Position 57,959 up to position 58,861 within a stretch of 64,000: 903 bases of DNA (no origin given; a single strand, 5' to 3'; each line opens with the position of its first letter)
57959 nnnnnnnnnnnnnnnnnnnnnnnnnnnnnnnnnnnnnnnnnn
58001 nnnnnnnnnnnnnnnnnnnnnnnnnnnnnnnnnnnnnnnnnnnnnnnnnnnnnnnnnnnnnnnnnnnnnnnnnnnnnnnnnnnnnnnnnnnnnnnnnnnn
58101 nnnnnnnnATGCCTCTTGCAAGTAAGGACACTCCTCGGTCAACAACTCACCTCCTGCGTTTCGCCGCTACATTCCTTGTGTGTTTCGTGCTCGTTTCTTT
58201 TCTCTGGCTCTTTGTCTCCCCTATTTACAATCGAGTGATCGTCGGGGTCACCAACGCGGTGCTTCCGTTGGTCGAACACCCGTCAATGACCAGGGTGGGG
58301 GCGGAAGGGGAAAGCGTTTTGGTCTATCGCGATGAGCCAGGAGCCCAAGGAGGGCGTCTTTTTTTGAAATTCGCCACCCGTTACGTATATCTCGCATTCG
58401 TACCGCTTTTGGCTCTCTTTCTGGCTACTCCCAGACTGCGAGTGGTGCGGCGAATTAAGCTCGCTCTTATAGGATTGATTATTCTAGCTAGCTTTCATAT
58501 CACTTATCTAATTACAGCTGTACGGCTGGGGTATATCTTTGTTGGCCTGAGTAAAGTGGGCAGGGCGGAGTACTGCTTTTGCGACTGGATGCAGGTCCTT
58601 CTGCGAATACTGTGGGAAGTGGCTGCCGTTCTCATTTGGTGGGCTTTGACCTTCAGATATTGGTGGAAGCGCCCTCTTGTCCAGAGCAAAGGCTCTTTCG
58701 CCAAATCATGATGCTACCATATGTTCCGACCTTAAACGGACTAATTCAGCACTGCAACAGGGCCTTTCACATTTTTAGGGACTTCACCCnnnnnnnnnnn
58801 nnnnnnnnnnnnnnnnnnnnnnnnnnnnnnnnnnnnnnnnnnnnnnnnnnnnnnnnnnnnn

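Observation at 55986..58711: IPTL-CTERM-type cargo protein immediately followed by a mini exosortase-like membrane protein: candidate cognate sorting system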

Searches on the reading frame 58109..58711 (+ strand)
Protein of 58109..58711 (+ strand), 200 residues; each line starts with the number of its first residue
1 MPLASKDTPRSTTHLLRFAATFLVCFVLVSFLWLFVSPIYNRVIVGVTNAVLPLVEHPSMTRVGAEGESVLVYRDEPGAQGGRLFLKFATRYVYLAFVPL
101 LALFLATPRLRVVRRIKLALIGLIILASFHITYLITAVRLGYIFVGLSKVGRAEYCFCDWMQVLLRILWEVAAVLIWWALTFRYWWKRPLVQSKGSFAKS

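Call 3: search_protein_families(library=ncbifam, proteins=[window:58109-58711:+], max_evalue=1)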
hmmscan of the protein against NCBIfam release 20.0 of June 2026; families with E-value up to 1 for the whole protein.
window:58109-58711:+ (200 aa): 1 family
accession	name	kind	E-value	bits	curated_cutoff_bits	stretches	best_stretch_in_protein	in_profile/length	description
NF041730.1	XrtH_assoc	equivalog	2.8e-05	23.9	35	1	16-173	2-165/184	exosortase H-associated membrane protein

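Call 4: search_protein_families(library=pfam, proteins=[window:58109-58711:+], max_evalue=1)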
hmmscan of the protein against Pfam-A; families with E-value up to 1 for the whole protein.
window:58109-58711:+ (200 aa): 0 families

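Call 17: find_homologous_proteins(query=window:58109-58711:+)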
Query window:58109-58711:+ (200 aa): 9 proteins with E <= 0.001 among 682 candidates.
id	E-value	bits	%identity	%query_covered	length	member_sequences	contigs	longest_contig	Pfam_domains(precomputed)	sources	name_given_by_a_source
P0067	6.8e-123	426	98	100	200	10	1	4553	-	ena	-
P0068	1.3e-54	203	53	95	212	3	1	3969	-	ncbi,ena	-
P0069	3.1e-54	202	54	93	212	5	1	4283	-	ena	-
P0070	4.9e-54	201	52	95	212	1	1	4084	-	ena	-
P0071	5.8e-54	201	52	95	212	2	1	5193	-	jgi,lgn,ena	jgi:hypothetical protein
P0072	8.8e-54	200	53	95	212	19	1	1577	-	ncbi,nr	ncbi:hypothetical protein KAW44_04080 [Candidatus Bipolaricaulota bacterium]|nr:hypothetical protein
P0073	1.8e-53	199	54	90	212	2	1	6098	-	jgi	-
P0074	2.7e-53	199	51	95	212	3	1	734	-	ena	-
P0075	9.0e-53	197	53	90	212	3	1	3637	-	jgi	jgi:hypothetical protein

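Call 23: search_protein_families(library=ncbifam, alignment_id=A2, max_evalue=0.1)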
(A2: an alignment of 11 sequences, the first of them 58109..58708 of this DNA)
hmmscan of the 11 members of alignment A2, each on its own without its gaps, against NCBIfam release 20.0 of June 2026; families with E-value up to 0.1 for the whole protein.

A. member 1, window:58109-58708:+ (200 aa): 1 family
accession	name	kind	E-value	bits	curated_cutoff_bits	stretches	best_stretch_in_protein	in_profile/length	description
NF041730.1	XrtH_assoc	equivalog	2.8e-05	23.9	35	1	16-173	2-165/184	exosortase H-associated membrane protein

B. families by the number of members that match (of 11 scanned): 1 family
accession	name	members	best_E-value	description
NF041730.1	XrtH_assoc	4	2.8e-05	exosortase H-associated membrane protein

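Call 43: find_homologous_proteins(query=A4)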
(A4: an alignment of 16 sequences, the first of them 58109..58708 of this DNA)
Query A4 (16 sequences) (200 aa, profile of the alignment): 84 proteins with E <= 0.001 among 8000 candidates.
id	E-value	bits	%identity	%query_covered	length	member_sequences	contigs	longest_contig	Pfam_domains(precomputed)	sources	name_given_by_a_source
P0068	5.5e-83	295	53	95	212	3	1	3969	-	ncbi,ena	-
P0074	1.5e-79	284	51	95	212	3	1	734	-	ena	-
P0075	1.1e-78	281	53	90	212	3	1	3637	-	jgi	jgi:hypothetical protein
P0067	2.0e-70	254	98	100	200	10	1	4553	-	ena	-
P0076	4.9e-51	191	33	91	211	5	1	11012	-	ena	-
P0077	1.3e-38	150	34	14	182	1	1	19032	-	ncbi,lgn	-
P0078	2.1e-36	143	27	85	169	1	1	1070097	-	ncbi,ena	-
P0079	1.0e-30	125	-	-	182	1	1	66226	-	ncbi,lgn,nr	ncbi:MAG: hypothetical protein JXA46_01155 [Dehalococcoidales bacterium]|nr:hypothetical protein [De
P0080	1.7e-30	124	31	14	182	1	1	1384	-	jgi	jgi:hypothetical protein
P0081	3.1e-30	123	20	42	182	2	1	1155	-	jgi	-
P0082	7.3e-30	122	26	29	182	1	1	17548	-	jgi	jgi:hypothetical protein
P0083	6.0e-27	112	21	47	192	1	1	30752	-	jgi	jgi:hypothetical protein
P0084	1.0e-26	112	35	20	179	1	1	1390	-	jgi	jgi:hypothetical protein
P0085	4.1e-26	110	33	12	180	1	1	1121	-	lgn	-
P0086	9.6e-26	108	38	8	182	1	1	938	-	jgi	jgi:hypothetical protein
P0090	2.1e-24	104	-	-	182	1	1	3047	-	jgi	jgi:hypothetical protein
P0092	2.2e-24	104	50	7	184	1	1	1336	-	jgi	jgi:hypothetical protein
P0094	2.6e-24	104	47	10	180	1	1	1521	-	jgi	jgi:hypothetical protein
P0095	1.3e-23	101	23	89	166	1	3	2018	PF28117.1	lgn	-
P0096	2.3e-23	101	-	-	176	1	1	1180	-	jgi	jgi:hypothetical protein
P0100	7.5e-23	99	25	20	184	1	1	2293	-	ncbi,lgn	-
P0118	3.4e-20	90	20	94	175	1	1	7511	-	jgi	jgi:hypothetical protein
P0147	2.2e-17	81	29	44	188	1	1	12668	-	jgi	jgi:hypothetical protein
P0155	6.8e-4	37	33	41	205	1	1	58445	PF28117.1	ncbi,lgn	-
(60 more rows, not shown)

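Call 45: search_protein_families(library=pfam, proteins=[P0095, P0155, P0078, P0077, P0076, P0118, P0147], max_evalue=0.1)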
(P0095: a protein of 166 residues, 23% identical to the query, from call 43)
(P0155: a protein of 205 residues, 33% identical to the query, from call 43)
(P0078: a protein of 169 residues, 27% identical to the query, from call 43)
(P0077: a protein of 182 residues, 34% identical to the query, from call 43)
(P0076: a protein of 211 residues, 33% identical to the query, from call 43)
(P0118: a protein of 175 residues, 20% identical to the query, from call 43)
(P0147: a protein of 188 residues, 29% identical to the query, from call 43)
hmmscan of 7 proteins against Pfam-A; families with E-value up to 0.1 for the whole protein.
P0095 (166 aa): 0 families

P0155 (205 aa): 0 families

P0078 (169 aa): 0 families

P0077 (182 aa): 0 families

P0076 (211 aa): 0 families

P0118 (175 aa): 0 families

P0147 (188 aa): 0 families

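Call 54: predict_structure(alignment_id=A5)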
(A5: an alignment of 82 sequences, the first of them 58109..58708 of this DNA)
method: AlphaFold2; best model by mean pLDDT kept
length: 200 residues; sequences in the alignment: 82
mean_pLDDT: 84.2   pTM: 0.78
mean pLDDT of the five models: 84.2, 83.7, 83.2, 82.5, 81.6
residues with pLDDT >= 90: 72; 70-90: 98; 50-70: 26; < 50: 4
segments of 3 or more residues with pLDDT < 50: 1-4
pLDDT, mean of each block of 10 residues (from residue 1): 52 88 96 92 89 81 86 85 81 84 95 96 94 86 73 84 88 96 77 63
secondary structure, 60 per line:
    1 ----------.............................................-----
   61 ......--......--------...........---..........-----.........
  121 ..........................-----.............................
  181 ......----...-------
elements in order: H11-55 E61-66 E69-74 E83-89 H90-93 H97-106 H112-146 H152-186

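Call 57: search_protein_families(library=ncbifam, alignment_id=A5, max_evalue=1)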
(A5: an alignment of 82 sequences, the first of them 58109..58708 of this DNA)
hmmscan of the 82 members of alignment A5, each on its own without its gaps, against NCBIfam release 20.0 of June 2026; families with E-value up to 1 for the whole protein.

A. member 1, window:58109-58708:+ (200 aa): 1 family
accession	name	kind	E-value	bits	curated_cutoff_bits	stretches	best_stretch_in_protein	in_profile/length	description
NF041730.1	XrtH_assoc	equivalog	2.8e-05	23.9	35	1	16-173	2-165/184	exosortase H-associated membrane protein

B. families by the number of members that match (of 82 scanned): 25 families
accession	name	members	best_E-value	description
NF041730.1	XrtH_assoc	66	2.8e-07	exosortase H-associated membrane protein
TIGR04175.1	archaeo_artD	22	0.00073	archaeosortase D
NF008077.0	PRK10815.1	7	0.085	two-component system sensor histidine kinase PhoQ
NF046081.1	exosort_XrtX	5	0.0026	exosortase X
TIGR02003.1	PTS-II-BC-unk1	4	0.0034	PTS transporter subunit IIBC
NF045951.1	MAG0110_fam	3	0.005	MAG0110 family membrane protein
NF038218.1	IcmG_DotF_IVB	3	0.069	type IVB secretion system protein IcmG/DotF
NF047949.1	CcmD_like_Wolb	2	0.16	CcmD-like small membrane protein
NF033505.2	paceosortase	2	0.29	pacearchaeosortase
TIGR00847.1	ccoS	1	0.0082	cbb3-type cytochrome oxidase assembly protein CcoS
NF045885.1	PhCholSynBorr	1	0.012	phosphatidylcholine synthase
NF004934.0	PRK06287.1-5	1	0.017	cobalt transport protein CbiN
TIGR04293.1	archaeo_artF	1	0.036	archaeosortase family protein ArtF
TIGR01634.1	tail_P2_I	1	0.046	phage tail protein I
NF008265.0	PRK11037.1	1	0.076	hypothetical protein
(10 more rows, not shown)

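Call 58: fold_search(model_id=the predicted structure, library=pdb)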
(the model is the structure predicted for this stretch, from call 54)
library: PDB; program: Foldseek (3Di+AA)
matches with E <= 10: 175; with E <= 0.001: 0
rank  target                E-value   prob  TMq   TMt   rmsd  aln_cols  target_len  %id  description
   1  1eh1                  1.2e+00  0.08  0.18  0.19  22.0       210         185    9  RIBOSOME RECYCLING FACTOR FROM THERMUS THERMOPHILUS (released 2000-11-15)
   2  3ze3_B                1.4e+00  0.41  0.29  0.46   5.4        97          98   14  Crystal structure of the integral membrane diacylglycerol kinase - delta7 (released 2013-05-22)
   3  3wpw_A                1.6e+00  0.14  0.15  0.20  10.7        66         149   12  Structure of PomBc5, a periplasmic fragment of PomB from Vibrio (released 2014-09-10)
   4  4kdd                  1.8e+00  0.08  0.17  0.18  20.8       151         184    9  Structure of Mycobacterium tuberculosis ribosome recycling factor in presence of detergent (released 2014-03-12)
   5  6rd4_7                2.0e+00  0.10  0.22  0.24  23.0       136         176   10  CryoEM structure of Polytomella F-ATP synthase, Full dimer, composite map (released 2019-07-03)
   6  5ceg_B                2.2e+00  0.07  0.12  0.19  11.1        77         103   18  X-ray structure of toxin/anti-toxin complex from Mesorhizobium opportunistum (released 2015-11-11)
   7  7dr6_G                2.4e+00  0.10  0.28  0.27  15.8       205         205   10  PA28alpha-beta in complex with immunoproteasome (released 2021-01-20)
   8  9e0h_A                2.8e+00  0.16  0.24  0.29   8.7       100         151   16  De novo calcium channel heptamer, CalC6_3 with DHR extensions. Off target multimerization state (released 2025-10-01)
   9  3kxe_A                3.1e+00  0.10  0.16  0.27  12.3        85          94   16  A conserved mode of protein recognition and binding in a ParD-ParE toxin-antitoxin complex (released 2010-02-23)
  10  6muv_h                3.3e+00  0.08  0.20  0.21   8.1       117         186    9  The structure of the Plasmodium falciparum 20S proteasome in complex with two PA28 activators (released 2019-08-07)
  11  2wj7_A                3.5e+00  0.21  0.13  0.29   5.5        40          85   20  human alphaB crystallin (released 2009-08-11)
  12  4brb_A                3.5e+00  0.20  0.28  0.42   5.3        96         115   14  Crystal structure of the integral membrane enzyme DgkA-ref, delta 7 (released 2014-06-18)
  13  5ltw_D                3.5e+00  0.10  0.09  0.18   7.8        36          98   25  Complex of human 14-3-3 sigma CLU1 mutant with phosphorylated heat shock protein B6 (released 2017-02-01)
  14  5ltw_L                3.5e+00  0.10  0.09  0.18   7.9        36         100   25  Complex of human 14-3-3 sigma CLU1 mutant with phosphorylated heat shock protein B6 (released 2017-02-01)
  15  7qep_L5               3.5e+00  0.08  0.13  0.10   7.5        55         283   16  Cryo-EM structure of the ribosome from Encephalitozoon cuniculi (released 2022-02-09)
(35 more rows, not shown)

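Call 59: search_protein_families(library=ncbifam, proteins=[P0077, P0079, P0080, P0082, P0086, P0090, P0092, P0094, P0096, P0100], max_evalue=1)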
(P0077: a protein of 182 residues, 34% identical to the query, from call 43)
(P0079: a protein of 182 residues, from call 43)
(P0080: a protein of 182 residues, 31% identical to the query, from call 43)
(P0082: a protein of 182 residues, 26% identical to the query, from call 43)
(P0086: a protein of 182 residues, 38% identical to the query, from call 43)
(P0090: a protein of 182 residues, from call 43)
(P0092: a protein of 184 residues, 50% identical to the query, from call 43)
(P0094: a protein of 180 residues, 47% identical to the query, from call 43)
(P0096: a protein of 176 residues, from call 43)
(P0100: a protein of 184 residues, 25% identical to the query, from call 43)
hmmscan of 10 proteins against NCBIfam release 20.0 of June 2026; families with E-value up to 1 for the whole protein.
P0077 (182 aa): 3 families
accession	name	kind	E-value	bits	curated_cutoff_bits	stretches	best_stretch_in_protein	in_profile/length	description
TIGR02003.1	PTS-II-BC-unk1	hypoth_equivalog_domain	0.0034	16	649.85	1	16-60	186-230/547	PTS transporter subunit IIBC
NF041730.1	XrtH_assoc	equivalog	0.0065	16.2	35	1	10-126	2-129/184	exosortase H-associated membrane protein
TIGR04175.1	archaeo_artD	exception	0.14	12.2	125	1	80-152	60-132/150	archaeosortase D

P0079 (182 aa): 2 families
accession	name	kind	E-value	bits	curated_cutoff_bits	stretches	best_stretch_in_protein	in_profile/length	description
NF041730.1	XrtH_assoc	equivalog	0.00031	20.5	35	1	10-126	2-129/184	exosortase H-associated membrane protein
TIGR04175.1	archaeo_artD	exception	0.00073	19.6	125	1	82-149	62-129/150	archaeosortase D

P0080 (182 aa): 2 families
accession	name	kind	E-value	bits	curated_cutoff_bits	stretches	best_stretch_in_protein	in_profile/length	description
TIGR04175.1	archaeo_artD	exception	0.061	13.3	125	1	79-149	59-129/150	archaeosortase D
NF041730.1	XrtH_assoc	equivalog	0.83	9.4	35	1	11-126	3-129/184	exosortase H-associated membrane protein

P0082 (182 aa): 2 families
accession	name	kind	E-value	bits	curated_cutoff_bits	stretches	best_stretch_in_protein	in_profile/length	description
TIGR04175.1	archaeo_artD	exception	0.033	14.2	125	1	21-150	14-130/150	archaeosortase D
NF041730.1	XrtH_assoc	equivalog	0.38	10.5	35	1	11-126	3-129/184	exosortase H-associated membrane protein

P0086 (182 aa): 3 families
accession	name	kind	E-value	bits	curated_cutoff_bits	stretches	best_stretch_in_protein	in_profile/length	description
NF041730.1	XrtH_assoc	equivalog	0.018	14.8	35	1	11-127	3-133/184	exosortase H-associated membrane protein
TIGR04175.1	archaeo_artD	exception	0.23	11.4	125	1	28-151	21-131/150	archaeosortase D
NF047949.1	CcmD_like_Wolb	equivalog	0.35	10.5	45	1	9-24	10-25/45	CcmD-like small membrane protein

P0090 (182 aa): 1 family
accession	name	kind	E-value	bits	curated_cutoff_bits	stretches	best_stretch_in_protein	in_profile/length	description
NF041730.1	XrtH_assoc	equivalog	0.077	12.7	35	1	11-126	3-132/184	exosortase H-associated membrane protein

P0092 (184 aa): 2 families
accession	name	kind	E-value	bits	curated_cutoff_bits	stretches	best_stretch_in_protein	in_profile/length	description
NF041730.1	XrtH_assoc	equivalog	0.00022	21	35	1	10-130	2-129/184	exosortase H-associated membrane protein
NF045885.1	PhCholSynBorr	equivalog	0.012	15.5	400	1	12-95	13-88/234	phosphatidylcholine synthase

P0094 (180 aa): 2 families
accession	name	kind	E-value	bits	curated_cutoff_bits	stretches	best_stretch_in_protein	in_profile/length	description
NF041730.1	XrtH_assoc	equivalog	0.073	12.8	35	2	84-126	89-129/184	exosortase H-associated membrane protein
TIGR04175.1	archaeo_artD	exception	0.093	12.7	125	1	81-153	61-133/150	archaeosortase D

P0096 (176 aa): 3 families
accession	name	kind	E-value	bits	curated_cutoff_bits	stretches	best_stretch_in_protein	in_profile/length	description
NF041730.1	XrtH_assoc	equivalog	0.00041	20.1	35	1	10-126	2-129/184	exosortase H-associated membrane protein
TIGR01634.1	tail_P2_I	equivalog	0.046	13.7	30.05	1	26-90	44-114/139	phage tail protein I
TIGR02003.1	PTS-II-BC-unk1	hypoth_equivalog_domain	0.92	8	649.85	1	8-50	176-220/547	PTS transporter subunit IIBC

P0100 (184 aa): 3 families
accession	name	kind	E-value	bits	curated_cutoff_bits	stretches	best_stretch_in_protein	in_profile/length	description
NF041730.1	XrtH_assoc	equivalog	0.014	15.1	35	1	10-127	2-130/184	exosortase H-associated membrane protein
NF008077.0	PRK10815.1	equivalog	0.11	11.1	497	1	4-31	9-36/488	two-component system sensor histidine kinase PhoQ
NF047979.1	lactonase_AidB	equivalog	0.14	11.4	360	1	30-83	65-123/271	AidB family quorum-quenching N-acyl homoserine lactonase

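Call 82: search_protein_representatives(alignment_id=A5)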
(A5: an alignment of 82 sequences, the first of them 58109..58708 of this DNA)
Query: 82 sequences, 179 profile positions. Proteins with E-value up to 0.001 (for the whole library): 586; up to 1e-10: 130; up to 1e-30: 12. The best 150 are listed.
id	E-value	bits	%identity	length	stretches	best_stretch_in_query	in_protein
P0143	1.4e-75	269.3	-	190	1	1-176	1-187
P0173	3.1e-40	154.2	-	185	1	5-176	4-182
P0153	5.1e-38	146.9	-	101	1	79-178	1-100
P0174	1.2e-37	145.7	-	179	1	7-166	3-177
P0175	4.7e-35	137.3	-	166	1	6-159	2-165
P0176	1.2e-34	136.0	-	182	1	7-173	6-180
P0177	2.9e-33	131.5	-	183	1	7-160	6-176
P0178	4.3e-33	130.9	-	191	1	1-168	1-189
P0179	2.6e-32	128.4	-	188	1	6-173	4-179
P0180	2.9e-32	128.2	-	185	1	6-178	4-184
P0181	7.7e-32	126.8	-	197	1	5-166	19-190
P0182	8.9e-31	123.4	-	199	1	5-166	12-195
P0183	5.5e-29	117.5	-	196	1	5-175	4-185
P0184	9.1e-29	116.8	-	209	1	7-173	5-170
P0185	1.3e-28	116.3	-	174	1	6-162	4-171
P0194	2.6e-26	108.8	-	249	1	6-165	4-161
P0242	4.5e-15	72.2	-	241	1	10-168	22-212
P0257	1.8e-13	67.0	-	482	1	5-134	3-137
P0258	2.6e-13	66.5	-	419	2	10-157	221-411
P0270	1.2e-12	64.4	-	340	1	7-163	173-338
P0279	2.6e-12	63.2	-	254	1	8-162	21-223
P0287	1.4e-11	60.9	-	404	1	7-134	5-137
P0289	2.0e-11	60.3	-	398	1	5-137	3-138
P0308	2.3e-10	56.9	-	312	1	4-171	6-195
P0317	6.9e-10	55.3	-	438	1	9-152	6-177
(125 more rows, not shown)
